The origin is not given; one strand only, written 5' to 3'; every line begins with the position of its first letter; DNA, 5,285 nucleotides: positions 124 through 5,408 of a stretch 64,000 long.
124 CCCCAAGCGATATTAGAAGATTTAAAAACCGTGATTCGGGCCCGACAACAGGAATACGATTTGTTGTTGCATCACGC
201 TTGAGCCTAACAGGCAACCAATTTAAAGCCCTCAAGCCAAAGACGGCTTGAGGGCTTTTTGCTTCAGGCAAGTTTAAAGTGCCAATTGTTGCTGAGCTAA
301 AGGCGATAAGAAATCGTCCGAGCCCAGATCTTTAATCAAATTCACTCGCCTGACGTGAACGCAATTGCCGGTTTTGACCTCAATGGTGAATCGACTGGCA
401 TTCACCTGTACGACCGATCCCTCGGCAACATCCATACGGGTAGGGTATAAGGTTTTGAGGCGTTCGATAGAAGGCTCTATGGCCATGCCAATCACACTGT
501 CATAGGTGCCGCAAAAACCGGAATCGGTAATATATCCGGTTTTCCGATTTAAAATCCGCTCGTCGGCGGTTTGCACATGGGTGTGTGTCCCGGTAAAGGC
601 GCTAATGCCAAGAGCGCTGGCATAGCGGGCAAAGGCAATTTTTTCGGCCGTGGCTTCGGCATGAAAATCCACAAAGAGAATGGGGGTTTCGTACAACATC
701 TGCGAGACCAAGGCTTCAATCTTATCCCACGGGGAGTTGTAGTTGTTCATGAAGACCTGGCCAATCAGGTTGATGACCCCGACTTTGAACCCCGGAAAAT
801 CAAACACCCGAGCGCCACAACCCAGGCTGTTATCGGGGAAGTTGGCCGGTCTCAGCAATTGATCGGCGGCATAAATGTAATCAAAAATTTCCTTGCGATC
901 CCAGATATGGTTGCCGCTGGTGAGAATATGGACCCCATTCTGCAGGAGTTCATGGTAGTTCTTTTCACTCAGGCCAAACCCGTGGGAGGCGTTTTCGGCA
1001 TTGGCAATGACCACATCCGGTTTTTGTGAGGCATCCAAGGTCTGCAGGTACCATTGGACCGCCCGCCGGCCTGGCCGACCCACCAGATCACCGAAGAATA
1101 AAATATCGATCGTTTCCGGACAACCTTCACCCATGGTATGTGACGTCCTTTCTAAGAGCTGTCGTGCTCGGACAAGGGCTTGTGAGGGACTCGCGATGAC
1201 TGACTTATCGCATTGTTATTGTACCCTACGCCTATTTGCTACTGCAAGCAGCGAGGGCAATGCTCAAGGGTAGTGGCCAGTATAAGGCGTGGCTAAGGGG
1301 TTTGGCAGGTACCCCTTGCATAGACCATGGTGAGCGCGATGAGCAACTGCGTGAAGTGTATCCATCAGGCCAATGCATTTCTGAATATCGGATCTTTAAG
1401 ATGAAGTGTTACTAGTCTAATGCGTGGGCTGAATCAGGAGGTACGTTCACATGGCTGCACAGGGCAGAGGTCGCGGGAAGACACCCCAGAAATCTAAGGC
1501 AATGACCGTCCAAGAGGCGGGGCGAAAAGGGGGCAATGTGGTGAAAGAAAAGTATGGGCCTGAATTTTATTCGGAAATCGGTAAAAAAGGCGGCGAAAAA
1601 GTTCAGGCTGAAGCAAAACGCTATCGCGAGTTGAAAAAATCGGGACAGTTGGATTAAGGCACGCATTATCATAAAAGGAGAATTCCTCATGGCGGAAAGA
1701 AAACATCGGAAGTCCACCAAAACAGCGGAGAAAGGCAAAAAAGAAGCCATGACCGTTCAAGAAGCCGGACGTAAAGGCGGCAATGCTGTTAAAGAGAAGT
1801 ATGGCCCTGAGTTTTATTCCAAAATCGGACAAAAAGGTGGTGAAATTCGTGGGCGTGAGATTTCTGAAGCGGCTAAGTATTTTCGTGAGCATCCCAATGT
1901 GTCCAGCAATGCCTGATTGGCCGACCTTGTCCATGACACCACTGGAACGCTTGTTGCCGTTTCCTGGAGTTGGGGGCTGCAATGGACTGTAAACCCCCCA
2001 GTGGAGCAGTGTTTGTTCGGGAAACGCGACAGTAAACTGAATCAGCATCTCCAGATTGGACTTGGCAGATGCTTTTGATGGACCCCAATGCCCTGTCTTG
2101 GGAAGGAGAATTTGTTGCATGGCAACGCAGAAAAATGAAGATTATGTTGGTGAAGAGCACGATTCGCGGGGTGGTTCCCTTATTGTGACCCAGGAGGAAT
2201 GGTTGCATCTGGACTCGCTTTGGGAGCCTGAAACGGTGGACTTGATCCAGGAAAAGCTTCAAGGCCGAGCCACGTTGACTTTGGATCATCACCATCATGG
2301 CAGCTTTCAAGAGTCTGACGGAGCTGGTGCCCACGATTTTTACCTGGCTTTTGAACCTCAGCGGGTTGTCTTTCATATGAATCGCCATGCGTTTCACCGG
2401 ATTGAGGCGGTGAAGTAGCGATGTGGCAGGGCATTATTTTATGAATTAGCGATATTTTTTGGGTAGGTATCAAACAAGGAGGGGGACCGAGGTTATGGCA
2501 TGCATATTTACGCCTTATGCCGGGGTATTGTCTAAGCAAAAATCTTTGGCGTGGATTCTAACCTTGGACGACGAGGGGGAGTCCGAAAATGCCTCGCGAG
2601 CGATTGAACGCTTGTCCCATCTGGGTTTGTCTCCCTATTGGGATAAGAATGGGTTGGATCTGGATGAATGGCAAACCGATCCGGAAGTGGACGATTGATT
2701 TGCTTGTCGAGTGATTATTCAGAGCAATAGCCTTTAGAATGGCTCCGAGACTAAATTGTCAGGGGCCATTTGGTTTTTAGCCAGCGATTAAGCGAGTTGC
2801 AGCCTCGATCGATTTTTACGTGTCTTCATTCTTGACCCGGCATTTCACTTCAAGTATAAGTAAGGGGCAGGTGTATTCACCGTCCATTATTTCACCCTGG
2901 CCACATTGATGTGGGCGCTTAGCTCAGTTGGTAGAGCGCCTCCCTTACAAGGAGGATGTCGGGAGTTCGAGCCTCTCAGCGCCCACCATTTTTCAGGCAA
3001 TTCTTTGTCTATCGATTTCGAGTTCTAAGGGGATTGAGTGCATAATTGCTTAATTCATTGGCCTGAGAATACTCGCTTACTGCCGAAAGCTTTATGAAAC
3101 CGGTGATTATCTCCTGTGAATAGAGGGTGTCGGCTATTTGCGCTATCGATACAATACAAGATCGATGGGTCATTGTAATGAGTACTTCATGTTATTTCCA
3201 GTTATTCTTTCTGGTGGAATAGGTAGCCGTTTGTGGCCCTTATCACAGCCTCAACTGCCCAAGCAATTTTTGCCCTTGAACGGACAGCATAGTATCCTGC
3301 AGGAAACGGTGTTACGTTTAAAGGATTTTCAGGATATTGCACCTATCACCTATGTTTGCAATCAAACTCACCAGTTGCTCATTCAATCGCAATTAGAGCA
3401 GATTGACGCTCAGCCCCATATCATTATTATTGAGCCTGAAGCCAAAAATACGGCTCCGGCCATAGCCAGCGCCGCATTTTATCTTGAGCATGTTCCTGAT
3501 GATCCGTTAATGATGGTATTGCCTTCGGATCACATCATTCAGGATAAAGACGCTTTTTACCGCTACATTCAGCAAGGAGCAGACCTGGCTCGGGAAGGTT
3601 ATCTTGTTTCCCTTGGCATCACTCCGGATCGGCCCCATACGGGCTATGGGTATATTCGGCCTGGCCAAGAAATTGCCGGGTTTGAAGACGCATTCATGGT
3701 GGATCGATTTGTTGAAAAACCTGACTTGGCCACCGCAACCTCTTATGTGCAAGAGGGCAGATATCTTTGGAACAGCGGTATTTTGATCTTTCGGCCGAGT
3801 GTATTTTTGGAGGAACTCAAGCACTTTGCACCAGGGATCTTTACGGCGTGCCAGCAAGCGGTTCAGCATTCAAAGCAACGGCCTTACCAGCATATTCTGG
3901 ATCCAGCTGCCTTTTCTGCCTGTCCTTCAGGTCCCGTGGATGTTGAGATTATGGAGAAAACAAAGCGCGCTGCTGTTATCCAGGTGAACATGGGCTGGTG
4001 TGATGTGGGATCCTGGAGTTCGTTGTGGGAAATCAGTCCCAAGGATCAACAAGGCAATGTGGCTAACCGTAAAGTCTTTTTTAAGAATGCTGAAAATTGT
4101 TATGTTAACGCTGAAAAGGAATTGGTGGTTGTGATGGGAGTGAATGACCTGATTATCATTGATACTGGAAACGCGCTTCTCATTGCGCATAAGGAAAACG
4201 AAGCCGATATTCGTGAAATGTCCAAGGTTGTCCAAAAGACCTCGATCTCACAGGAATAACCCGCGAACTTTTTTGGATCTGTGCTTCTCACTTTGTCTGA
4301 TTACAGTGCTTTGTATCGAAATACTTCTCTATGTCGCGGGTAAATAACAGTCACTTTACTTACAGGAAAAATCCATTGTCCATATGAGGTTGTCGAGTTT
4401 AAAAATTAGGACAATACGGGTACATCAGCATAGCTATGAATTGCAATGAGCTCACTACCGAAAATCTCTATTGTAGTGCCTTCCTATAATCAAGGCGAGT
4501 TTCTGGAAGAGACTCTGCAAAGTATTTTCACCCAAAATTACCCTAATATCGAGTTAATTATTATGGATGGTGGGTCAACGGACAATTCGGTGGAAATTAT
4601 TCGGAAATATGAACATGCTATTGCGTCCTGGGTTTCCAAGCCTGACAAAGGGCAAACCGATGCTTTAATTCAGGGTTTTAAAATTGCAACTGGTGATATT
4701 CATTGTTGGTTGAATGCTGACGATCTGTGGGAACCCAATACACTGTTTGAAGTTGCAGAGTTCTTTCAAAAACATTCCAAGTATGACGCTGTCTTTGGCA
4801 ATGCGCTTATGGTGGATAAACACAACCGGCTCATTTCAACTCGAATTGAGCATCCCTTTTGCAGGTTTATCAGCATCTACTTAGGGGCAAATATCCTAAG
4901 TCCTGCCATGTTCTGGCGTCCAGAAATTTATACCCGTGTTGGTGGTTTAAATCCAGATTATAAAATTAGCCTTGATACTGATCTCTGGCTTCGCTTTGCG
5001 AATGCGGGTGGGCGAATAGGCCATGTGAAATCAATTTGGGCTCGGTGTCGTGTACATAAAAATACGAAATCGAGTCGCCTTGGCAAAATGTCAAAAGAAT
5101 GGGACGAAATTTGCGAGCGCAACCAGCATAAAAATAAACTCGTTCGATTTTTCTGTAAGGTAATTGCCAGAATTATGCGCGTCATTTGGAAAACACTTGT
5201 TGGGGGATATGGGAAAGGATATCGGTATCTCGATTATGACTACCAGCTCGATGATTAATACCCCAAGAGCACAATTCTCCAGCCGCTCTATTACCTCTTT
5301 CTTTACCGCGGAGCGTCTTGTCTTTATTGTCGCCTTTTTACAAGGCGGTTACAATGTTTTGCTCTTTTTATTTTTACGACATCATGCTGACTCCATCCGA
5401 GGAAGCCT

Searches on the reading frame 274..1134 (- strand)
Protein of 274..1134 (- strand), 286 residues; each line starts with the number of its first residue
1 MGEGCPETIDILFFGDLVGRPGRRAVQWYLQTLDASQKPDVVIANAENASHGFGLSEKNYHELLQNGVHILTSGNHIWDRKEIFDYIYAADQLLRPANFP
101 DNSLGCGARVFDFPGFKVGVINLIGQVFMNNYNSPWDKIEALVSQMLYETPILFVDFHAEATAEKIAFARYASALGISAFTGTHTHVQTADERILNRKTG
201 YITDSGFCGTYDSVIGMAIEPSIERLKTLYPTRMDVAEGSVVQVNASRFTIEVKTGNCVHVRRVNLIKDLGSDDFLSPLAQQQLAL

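Call 49: search_protein_families(library=pfam, proteins=[window:274-1134:-])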
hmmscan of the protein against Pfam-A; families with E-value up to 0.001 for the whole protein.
window:274-1134:- (286 aa): 2 families
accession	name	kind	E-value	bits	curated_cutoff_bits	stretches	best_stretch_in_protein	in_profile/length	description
PF13277.11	YmdB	-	7.7e-88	294.5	27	1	12-264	1-253/253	YmdB-like protein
PF00149.33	Metallophos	-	9.2e-06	26.7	21.5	1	11-187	3-190/191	Calcineurin-like phosphoesterase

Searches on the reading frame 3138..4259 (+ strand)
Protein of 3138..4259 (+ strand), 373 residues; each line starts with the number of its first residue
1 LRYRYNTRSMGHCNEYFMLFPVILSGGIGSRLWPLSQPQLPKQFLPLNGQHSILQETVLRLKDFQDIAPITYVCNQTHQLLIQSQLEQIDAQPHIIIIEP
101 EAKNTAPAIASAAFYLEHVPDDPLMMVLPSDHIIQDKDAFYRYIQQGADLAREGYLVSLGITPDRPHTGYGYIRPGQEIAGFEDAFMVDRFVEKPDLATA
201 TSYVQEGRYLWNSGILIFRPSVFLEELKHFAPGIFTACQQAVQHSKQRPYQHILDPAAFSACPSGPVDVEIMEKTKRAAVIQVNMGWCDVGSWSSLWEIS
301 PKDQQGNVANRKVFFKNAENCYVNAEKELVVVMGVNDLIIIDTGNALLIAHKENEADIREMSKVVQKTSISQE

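Call 49: search_protein_families(library=pfam, proteins=[window:3138-4259:+])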
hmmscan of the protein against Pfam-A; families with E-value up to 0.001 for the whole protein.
window:3138-4259:+ (373 aa): 3 families
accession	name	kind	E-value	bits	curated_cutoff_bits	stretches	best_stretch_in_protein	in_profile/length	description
PF00483.29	NTP_transferase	-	4e-56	190.8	21.2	1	21-305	2-244/245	Nucleotidyl transferase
PF22640.1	ManC_GMP_beta-helix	-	1.6e-10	41.1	27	1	318-361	8-51/55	MannoseP isomerase/GMP-like beta-helix domain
PF12804.13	NTP_transf_3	-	3.2e-07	31.1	27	1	22-146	2-110/160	MobA-like NTP transferase domain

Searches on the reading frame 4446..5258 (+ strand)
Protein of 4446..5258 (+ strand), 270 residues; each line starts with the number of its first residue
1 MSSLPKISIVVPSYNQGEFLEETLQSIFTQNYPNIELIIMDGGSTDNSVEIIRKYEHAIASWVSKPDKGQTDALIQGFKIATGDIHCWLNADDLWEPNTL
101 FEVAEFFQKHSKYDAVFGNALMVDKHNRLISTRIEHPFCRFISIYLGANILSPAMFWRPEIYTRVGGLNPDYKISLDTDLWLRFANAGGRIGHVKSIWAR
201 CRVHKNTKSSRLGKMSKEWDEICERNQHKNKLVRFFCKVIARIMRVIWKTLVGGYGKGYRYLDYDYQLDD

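Call 49: search_protein_families(library=pfam, proteins=[window:4446-5258:+])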
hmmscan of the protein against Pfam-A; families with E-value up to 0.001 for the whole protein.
window:4446-5258:+ (270 aa): 4 families
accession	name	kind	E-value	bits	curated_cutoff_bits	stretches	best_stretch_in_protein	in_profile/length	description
PF00535.33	Glycos_transf_2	-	4.3e-28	98.8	23.3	1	8-136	1-131/168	Glycosyl transferase family 2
PF13641.12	Glyco_tranf_2_3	-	1.3e-14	55.2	27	1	5-195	1-205/230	Glycosyltransferase like family 2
PF10111.15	Glyco_tranf_2_2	-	1.8e-07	31.4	27.3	1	8-107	1-106/276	Glycosyltransferase like family 2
PF13632.12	Glyco_trans_2_3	-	0.00068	19.9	27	1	89-204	5-126/198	Glycosyl transferase family group 2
